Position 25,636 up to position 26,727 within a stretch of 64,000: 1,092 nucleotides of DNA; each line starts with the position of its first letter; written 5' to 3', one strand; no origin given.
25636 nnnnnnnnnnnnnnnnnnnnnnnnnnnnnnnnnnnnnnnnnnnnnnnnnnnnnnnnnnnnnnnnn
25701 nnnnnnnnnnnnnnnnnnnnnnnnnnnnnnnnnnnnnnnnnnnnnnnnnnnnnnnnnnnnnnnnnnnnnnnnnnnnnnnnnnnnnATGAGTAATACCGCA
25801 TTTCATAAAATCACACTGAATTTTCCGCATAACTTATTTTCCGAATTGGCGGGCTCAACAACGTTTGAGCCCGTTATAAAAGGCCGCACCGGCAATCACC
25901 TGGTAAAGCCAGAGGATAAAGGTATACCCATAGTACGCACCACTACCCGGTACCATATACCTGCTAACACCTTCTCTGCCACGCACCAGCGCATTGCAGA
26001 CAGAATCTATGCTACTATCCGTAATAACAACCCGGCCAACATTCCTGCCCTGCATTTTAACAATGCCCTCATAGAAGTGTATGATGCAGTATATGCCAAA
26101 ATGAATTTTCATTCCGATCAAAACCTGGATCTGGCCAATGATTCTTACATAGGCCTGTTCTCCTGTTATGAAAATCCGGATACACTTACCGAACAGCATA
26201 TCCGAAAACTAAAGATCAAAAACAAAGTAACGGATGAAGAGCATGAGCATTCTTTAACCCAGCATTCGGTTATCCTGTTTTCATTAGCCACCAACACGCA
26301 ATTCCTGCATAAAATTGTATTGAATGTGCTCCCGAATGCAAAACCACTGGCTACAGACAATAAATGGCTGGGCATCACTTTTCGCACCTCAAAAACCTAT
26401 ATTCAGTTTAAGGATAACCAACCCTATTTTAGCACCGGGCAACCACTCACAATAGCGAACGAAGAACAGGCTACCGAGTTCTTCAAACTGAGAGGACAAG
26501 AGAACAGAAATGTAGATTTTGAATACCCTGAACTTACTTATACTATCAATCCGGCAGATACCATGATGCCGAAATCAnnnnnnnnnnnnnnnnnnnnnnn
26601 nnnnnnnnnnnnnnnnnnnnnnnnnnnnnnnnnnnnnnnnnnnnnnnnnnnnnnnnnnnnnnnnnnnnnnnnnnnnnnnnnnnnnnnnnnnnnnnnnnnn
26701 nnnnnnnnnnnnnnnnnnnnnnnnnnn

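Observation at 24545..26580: Tandem pair of paralogous AlkB-like 2OG-Fe(II) dioxygenases in a low-GC islet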

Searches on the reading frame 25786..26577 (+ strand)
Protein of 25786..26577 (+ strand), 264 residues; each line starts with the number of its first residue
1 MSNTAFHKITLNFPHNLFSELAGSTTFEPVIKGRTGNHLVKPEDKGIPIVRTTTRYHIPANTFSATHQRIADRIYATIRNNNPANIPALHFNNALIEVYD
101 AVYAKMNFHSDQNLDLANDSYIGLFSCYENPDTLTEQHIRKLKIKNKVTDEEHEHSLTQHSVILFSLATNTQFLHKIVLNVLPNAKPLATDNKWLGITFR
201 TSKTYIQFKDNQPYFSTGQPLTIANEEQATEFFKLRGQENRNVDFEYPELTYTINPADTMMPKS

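Call 3: search_protein_families(library=pfam, proteins=[window:25786-26577:+], max_evalue=1)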
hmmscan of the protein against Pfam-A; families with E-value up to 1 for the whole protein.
window:25786-26577:+ (264 aa): 2 families
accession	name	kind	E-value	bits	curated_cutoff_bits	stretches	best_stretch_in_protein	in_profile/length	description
PF13532.12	2OG-FeII_Oxy_2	-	2.1e-06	28.5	31.2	1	58-200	65-194/194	2OG-Fe(II) oxygenase superfamily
PF11797.14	WxLIP_HBD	-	0.0035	17.7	28.9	1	138-179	56-97/138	WxL Interacting Protein, host binding domain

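Call 6: search_solved_structures(query=window:25786-26577:+, max_evalue=10)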
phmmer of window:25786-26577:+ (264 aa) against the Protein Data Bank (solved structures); distinct sequences matched with E-value up to 10: 1.
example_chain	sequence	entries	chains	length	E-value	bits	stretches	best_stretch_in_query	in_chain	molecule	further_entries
5c6r_A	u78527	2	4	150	0.65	12.5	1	157-239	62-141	Arf-GAP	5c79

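Call 7: search_protein_families(library=ncbifam, proteins=[window:25786-26577:+], max_evalue=0.1)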
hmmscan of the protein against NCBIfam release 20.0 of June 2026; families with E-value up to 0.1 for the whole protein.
window:25786-26577:+ (264 aa): 0 families

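Call 8: search_protein_families(library=padloc, proteins=[window:25786-26577:+], max_evalue=0.1)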
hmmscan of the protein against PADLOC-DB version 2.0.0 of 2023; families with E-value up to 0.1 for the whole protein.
window:25786-26577:+ (264 aa): 0 families

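Call 9: search_protein_families(library=phrogs, proteins=[window:25786-26577:+], max_evalue=0.1)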
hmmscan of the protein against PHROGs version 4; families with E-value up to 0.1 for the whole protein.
window:25786-26577:+ (264 aa): 1 family
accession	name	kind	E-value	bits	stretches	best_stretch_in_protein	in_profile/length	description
phrog_35483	-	unknown function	0.041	14.9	1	72-104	14-46/62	-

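Call 11: find_homologous_proteins(query=window:25786-26577:+)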
Query window:25786-26577:+ (264 aa): 755 proteins with E <= 0.001 among 938 candidates; the best 120 are listed.
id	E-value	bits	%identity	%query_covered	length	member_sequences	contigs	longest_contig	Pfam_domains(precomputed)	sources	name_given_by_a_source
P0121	1.1e-174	597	100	100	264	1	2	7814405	PF13532.13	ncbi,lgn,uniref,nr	ncbi:hypothetical protein SAMN05421788_103319 [Filimonas lacunae]|uniref:2OG-Fe(II) oxygenase superf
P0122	1.0e-116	407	69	100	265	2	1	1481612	PF13532.13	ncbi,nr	ncbi:2-oxoglutarate-Fe(II)-dependent oxygenase superfamily protein [Chitinophaga sp. S165]|nr:2-oxog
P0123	2.1e-116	406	72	100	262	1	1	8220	PF13532.13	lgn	-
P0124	3.0e-115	402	70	100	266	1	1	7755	PF13532.13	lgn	-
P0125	5.4e-115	401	69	100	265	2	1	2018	PF13532.13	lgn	-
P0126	8.8e-113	394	68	100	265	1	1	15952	PF13532.13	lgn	-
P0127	1.6e-112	393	66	100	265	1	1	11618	PF13532.13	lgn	-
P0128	3.4e-112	392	67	100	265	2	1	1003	PF13532.13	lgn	-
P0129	3.9e-112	392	68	100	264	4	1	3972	PF13532.13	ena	-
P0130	5.3e-112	391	70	100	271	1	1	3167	PF13532.13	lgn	-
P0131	1.0e-111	390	67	100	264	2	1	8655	PF13532.13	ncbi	ncbi:MAG TPA: hypothetical protein VIM79_17130 [Niastella sp.]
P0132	3.6e-111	389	68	99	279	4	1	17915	PF13532.13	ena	-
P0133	4.4e-111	388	67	100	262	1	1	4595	PF13532.13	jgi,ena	-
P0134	6.0e-111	388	68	100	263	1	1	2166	PF13532.13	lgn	-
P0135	7.7e-111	387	68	100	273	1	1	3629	PF13532.13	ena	-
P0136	1.4e-110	387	67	100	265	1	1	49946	PF13532.13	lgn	-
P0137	2.6e-110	386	67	100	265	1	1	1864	PF13532.13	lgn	-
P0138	9.4e-110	384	66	100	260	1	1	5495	PF13532.13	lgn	-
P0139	1.8e-109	383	68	100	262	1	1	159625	PF13532.13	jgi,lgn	jgi:hypothetical protein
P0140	2.5e-109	382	66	99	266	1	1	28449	PF13532.13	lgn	-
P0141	2.8e-109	382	66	99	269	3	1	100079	PF13532.13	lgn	-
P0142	3.5e-109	382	67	99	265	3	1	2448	PF13532.13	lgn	-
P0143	6.1e-109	381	66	99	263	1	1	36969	PF13532.13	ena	-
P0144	1.1e-108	380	67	100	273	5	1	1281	PF13532.13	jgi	jgi:hypothetical protein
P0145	1.2e-108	380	65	99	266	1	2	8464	PF13532.13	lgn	-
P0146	1.2e-108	380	66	100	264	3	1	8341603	PF13532.13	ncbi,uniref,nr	ncbi:alpha-ketoglutarate-dependent dioxygenase AlkB [Chitinophaga sp. HK235]|uniref:alpha-ketoglutar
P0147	1.7e-108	380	65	100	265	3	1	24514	PF13532.13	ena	-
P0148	4.9e-108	378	67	99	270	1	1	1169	PF13532.13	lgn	-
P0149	5.1e-108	378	68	98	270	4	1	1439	PF13532.13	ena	-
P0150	5.8e-108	378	66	100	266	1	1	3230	PF13532.13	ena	-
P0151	8.6e-108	377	66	98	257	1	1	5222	PF13532.13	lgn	-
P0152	5.7e-107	375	64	100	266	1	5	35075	PF13532.13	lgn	-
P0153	9.2e-107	374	67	100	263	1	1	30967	PF13532.13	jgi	jgi:hypothetical protein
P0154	2.1e-106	373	64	100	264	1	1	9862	PF13532.13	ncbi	-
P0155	4.8e-106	372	66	99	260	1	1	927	PF13532.13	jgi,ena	-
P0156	2.5e-105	369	63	98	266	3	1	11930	PF13532.13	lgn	-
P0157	3.0e-105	369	67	100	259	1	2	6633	PF13532.13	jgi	jgi:hypothetical protein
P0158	3.0e-105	369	64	100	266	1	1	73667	PF13532.13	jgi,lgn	jgi:hypothetical protein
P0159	3.7e-104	366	65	100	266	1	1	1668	PF13532.13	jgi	jgi:hypothetical protein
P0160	3.9e-104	365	65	100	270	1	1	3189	PF13532.13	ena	-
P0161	9.2e-104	364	63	100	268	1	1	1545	PF13532.13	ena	-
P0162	1.3e-103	364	67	100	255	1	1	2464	PF13532.13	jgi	jgi:hypothetical protein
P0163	6.5e-103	361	63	100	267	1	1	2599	PF13532.13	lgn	-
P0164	1.7e-102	360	63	100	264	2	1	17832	PF13532.13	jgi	-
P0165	2.0e-102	360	62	100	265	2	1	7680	PF13532.13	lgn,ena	-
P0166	2.1e-102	360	65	99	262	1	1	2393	PF13532.13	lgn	-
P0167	3.8e-101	356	61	99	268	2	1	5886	PF13532.13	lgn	-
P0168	4.5e-101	355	62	100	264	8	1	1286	PF13532.13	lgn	-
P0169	1.3e-100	354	63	99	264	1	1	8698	PF13532.13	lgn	-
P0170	1.5e-100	354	63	100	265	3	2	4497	PF13532.13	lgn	-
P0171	1.3e-99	351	62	100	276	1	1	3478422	PF13532.13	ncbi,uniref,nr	ncbi:alpha-ketoglutarate-dependent dioxygenase AlkB [Chitinophaga agrisoli]|uniref:Alpha-ketoglutara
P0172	4.3e-99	349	62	100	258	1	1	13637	PF13532.13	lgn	-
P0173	5.6e-99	349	62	100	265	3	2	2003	PF13532.13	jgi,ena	jgi:hypothetical protein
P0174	8.8e-99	348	61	100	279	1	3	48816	PF13532.13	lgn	-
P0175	9.3e-99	348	61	100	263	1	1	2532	PF13532.13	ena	-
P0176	2.0e-98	347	60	100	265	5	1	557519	PF13532.13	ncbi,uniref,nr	ncbi:alpha-ketoglutarate-dependent dioxygenase AlkB [Aquimarina sp. AU119]|uniref:alpha-ketoglutarat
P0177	2.7e-98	346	59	100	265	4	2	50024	PF13532.13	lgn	-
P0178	3.8e-98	346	60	100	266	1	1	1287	PF13532.13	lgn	-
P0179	4.1e-98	346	61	100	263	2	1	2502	PF13532.13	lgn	-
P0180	1.0e-97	344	59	100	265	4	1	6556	PF13532.13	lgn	-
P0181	1.4e-97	344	63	100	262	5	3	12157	PF13532.13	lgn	-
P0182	1.5e-97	344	60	100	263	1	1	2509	PF13532.13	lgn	-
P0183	1.7e-97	344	60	100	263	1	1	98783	PF13532.13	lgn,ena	-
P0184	2.3e-97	343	61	99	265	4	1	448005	PF13532.13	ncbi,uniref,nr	ncbi:alpha-ketoglutarate-dependent dioxygenase AlkB [Cytophagaceae bacterium YF14B1]|uniref:Alpha-ke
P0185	3.0e-97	343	59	98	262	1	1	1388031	PF13532.13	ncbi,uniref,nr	ncbi:hypothetical protein [Chitinophaga rhizophila]|uniref:2-oxoglutarate-Fe(II)-dependent oxygenase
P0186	3.5e-97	343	60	100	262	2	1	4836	PF13532.13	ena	-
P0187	5.0e-97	342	61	100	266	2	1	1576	PF13532.13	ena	-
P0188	5.7e-97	342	61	99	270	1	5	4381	PF13532.13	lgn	-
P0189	8.8e-97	341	61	100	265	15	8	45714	PF13532.13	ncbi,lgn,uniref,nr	ncbi:alpha-ketoglutarate-dependent dioxygenase AlkB [Chryseobacterium lactis]|uniref:alpha-ketogluta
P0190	1.3e-96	341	60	99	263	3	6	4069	PF13532.13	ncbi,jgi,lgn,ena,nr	ncbi:MAG TPA: hypothetical protein EYG92_02235 [Lutibacter sp.]|nr:hypothetical protein [Lutibacter 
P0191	1.4e-96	341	60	100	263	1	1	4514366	PF13532.13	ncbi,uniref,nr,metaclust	ncbi:alpha-ketoglutarate-dependent dioxygenase AlkB [Maribacter forsetii]|uniref:alpha-ketoglutarate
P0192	1.5e-96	341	60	100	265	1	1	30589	PF13532.13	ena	-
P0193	2.7e-96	340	60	100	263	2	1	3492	PF13532.13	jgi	jgi:hypothetical protein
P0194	3.2e-96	340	59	100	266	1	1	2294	PF13532.13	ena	-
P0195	1.4e-95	337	59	100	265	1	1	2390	PF13532.13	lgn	-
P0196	1.9e-95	337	60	100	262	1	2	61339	PF13532.13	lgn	-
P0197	2.1e-95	337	61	100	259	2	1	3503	PF13532.13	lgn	-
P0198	2.9e-95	336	60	100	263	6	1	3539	PF13532.13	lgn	-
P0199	3.2e-95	336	59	100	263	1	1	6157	PF13532.13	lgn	-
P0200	6.7e-95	335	59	100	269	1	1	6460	PF13532.13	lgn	-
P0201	1.0e-94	335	60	100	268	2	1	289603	PF13532.13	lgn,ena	-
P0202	1.2e-94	334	60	99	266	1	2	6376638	PF13532.13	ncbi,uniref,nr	ncbi:hypothetical protein G7074_24090 [Pedobacter sp. HDW13]|uniref:alpha-ketoglutarate-dependent di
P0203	1.6e-94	334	58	100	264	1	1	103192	PF13532.13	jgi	jgi:hypothetical protein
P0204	2.0e-94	334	57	99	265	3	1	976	PF13532.13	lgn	-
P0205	2.5e-94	333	58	100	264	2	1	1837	PF13532.13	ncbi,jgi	jgi:hypothetical protein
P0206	3.2e-94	333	60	99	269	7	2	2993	PF13532.13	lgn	-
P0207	3.4e-94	333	60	100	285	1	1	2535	PF13532.13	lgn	-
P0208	4.8e-94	332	59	99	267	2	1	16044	PF13532.13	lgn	-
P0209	5.1e-94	332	59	100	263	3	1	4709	PF13532.13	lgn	-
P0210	5.4e-94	332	58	99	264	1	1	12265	PF13532.13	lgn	-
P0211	7.3e-94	332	60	100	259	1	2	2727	PF13532.13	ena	-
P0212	9.5e-94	331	59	100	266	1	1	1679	PF13532.13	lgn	-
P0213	1.5e-93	331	57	100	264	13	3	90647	PF13532.13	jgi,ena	jgi:hypothetical protein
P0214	1.8e-93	330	59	100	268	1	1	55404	PF13532.13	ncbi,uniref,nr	ncbi:alpha-ketoglutarate-dependent dioxygenase AlkB [Arcicella aquatica]|uniref:Alpha-ketoglutarate-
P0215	1.9e-93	330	59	100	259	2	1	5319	PF13532.13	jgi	-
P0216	2.2e-93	330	59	100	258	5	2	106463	PF13532.13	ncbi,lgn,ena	-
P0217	2.4e-93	330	60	100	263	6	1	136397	PF13532.13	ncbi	-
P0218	2.5e-93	330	59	98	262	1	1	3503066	PF13532.13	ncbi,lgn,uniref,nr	ncbi:alpha-ketoglutarate-dependent dioxygenase AlkB [Chitinophaga sp. Cy-1792]|uniref:alpha-ketoglut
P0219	2.6e-93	330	59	99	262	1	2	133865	PF13532.13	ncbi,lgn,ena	-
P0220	2.8e-93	330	60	98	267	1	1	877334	PF13532.13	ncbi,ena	-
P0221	2.9e-93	330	59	100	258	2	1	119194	PF13532.13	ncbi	-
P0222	4.3e-93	329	59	100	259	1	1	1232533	PF13532.13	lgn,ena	-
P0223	6.6e-93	329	59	99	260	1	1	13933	PF13532.13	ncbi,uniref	ncbi:alpha-ketoglutarate-dependent dioxygenase AlkB [Maribacter sp.]|uniref:alpha-ketoglutarate-depe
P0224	8.8e-93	328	56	99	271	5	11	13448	PF13532.13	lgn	-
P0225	8.9e-93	328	59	100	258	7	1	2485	PF13532.13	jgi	jgi:hypothetical protein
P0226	1.0e-92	328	60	99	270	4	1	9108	PF13532.13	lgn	-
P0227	1.3e-92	328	58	99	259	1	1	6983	PF13532.13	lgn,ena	-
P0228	1.7e-92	327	59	99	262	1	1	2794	PF13532.13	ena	-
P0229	2.3e-92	327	58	100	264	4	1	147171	PF13532.13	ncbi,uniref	ncbi:hypothetical protein AAEO57_15755 [Flavobacterium sp. DGU38]|uniref:2OG-Fe(II) oxygenase superf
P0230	3.1e-92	326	56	100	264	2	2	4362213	PF13532.13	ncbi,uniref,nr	ncbi:hypothetical protein SGQ44_12000 [Flavobacterium sp. Fl-77]|uniref:Alpha-ketoglutarate-dependen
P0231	4.2e-92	326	58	100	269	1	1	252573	PF13532.13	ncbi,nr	ncbi:hypothetical protein BKI52_39105 [marine bacterium AO1-C]|nr:hypothetical protein BKI52_39105 [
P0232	4.3e-92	326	60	99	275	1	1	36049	PF13532.13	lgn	-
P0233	4.3e-92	326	57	100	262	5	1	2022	PF13532.13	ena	-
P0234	6.1e-92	326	58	99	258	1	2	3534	PF13532.13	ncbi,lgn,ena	-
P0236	6.8e-92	325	56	100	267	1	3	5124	PF13532.13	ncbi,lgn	-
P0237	1.4e-91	324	59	99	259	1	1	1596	PF13532.13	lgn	-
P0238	1.5e-91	324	59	100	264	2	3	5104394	PF13532.13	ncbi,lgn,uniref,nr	ncbi:2OG-Fe(II) oxygenase superfamily protein [Chryseobacterium arachidis]|uniref:2OG-Fe(II) oxygena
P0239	2.9e-91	323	57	100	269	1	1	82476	PF13532.13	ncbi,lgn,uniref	ncbi:hypothetical protein [Flavobacterium sp.]|uniref:hypothetical protein n=1 Tax=Flavobacterium sp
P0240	3.3e-91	323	58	100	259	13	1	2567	PF13532.13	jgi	jgi:hypothetical protein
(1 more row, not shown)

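Call 25: predict_structure(alignment_id=A2)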
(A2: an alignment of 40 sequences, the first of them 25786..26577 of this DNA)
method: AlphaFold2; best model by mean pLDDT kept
length: 264 residues; sequences in the alignment: 40
mean_pLDDT: 92.3   pTM: 0.91
mean pLDDT of the five models: 92.3, 91.3, 91.3, 89.3, 81.9
residues with pLDDT >= 90: 219; 70-90: 28; 50-70: 15; < 50: 2
segments of 3 or more residues with pLDDT < 50: none
pLDDT, mean of each block of 10 residues (from residue 1): 76 96 96 95 97 96 98 92 73 97 88 94 97 89 96 96 96 94 57 95 97 96 98 97 95 98 94
secondary structure, 60 per line:
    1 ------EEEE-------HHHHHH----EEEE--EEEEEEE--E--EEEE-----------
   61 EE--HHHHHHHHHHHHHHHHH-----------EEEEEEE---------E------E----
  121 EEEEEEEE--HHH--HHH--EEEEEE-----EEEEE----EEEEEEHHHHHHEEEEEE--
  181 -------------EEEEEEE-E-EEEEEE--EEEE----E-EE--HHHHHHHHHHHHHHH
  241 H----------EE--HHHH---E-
elements in order: E7-10 H18-23 E28-31 E34-40 E46-49 H65-81 E93-99 E121-128 E141-146 E152-156 E161-166 H167-172 E173-178 E194-200 E204-209 E212-215 H226-241 H256-259

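Call 29: fold_search(model_id=the predicted structure, library=pdb)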
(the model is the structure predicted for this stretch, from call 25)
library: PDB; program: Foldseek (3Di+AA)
matches with E <= 10: 1430; with E <= 0.001: 160
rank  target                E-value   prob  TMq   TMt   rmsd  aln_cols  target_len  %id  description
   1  3bu0_A                5.5e-09  1.00  0.54  0.69   3.9       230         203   16  crystal structure of human ABH2 cross-linked to dsDNA with cofactors (released 2008-04-22)
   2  3rzh_A                8.7e-09  1.00  0.55  0.71   3.6       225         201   17  Duplex Interrogation by a Direct DNA Repair Protein in the Search of Damage (released 2012-06-06)
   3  3btz_A                8.7e-09  1.00  0.54  0.69   3.7       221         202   17  Crystal structure of human ABH2 cross-linked to dsDNA (released 2008-04-22)
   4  3rzl_A                9.2e-09  1.00  0.50  0.67   3.4       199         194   18  Duplex Interrogation by a Direct DNA Repair Protein in the Search of Damage (released 2012-06-06)
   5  3rzj_A                9.8e-09  1.00  0.54  0.69   3.5       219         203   17  Duplex Interrogation by a Direct DNA Repair Protein in the Search of Damage (released 2012-06-06)
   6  3rzg_A                9.8e-09  1.00  0.51  0.65   3.4       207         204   17  Duplex Interrogation by a Direct DNA Repair Protein in the Search of Damage (released 2012-06-06)
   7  3s57_A                1.2e-08  1.00  0.51  0.65   3.6       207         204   17  ABH2 cross-linked with undamaged dsDNA-1 containing cofactors (released 2012-06-06)
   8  3btx_A                1.3e-08  1.00  0.55  0.69   3.7       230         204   16  X-ray structure of human ABH2 bound to dsDNA through active site cross-linking (released 2008-04-22)
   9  3rzm_A                1.9e-08  1.00  0.50  0.64   3.7       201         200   17  Duplex Interrogation by a Direct DNA Repair Protein in the Search of Damage (released 2012-06-06)
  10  3h8o_A                1.9e-08  1.00  0.53  0.66   4.8       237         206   16  Structure determination of DNA methylation lesions N1-meA and N3-meC in duplex DNA using a cross-linked host-guest sys (released 2010-03-31)
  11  3bty_A                3.1e-08  1.00  0.52  0.67   3.7       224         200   16  Crystal structure of human ABH2 bound to dsDNA containing 1meA through cross-linking away from active site (released 2008-04-22)
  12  8jnk_C                3.1e-08  1.00  0.47  0.59   4.1       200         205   14  Crystal structure of human ALKBH3 bound to ssDNA through active site crosslink (released 2024-01-24)
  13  3rzl_D                3.9e-08  1.00  0.51  0.66   3.6       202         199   18  Duplex Interrogation by a Direct DNA Repair Protein in the Search of Damage (released 2012-06-06)
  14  3h8r_A                4.1e-08  1.00  0.55  0.69   3.8       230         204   16  Structure determination of DNA methylation lesions N1-meA and N3-meC in duplex DNA using a cross-linked host-guest sys (released 2010-03-31)
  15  8jnk_E                4.1e-08  1.00  0.50  0.63   3.5       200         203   14  Crystal structure of human ALKBH3 bound to ssDNA through active site crosslink (released 2024-01-24)
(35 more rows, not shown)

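Call 34: search_solved_structures(query=A2, max_evalue=1, show_alignments=3)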
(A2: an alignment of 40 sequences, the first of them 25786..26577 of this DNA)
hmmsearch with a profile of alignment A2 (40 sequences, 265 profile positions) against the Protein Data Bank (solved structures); distinct sequences matched with E-value up to 1: 1.
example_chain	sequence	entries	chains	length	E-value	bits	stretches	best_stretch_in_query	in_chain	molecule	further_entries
6ut3_A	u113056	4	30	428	0.26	13.6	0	129-191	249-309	GTPase subunit of restriction endonuclease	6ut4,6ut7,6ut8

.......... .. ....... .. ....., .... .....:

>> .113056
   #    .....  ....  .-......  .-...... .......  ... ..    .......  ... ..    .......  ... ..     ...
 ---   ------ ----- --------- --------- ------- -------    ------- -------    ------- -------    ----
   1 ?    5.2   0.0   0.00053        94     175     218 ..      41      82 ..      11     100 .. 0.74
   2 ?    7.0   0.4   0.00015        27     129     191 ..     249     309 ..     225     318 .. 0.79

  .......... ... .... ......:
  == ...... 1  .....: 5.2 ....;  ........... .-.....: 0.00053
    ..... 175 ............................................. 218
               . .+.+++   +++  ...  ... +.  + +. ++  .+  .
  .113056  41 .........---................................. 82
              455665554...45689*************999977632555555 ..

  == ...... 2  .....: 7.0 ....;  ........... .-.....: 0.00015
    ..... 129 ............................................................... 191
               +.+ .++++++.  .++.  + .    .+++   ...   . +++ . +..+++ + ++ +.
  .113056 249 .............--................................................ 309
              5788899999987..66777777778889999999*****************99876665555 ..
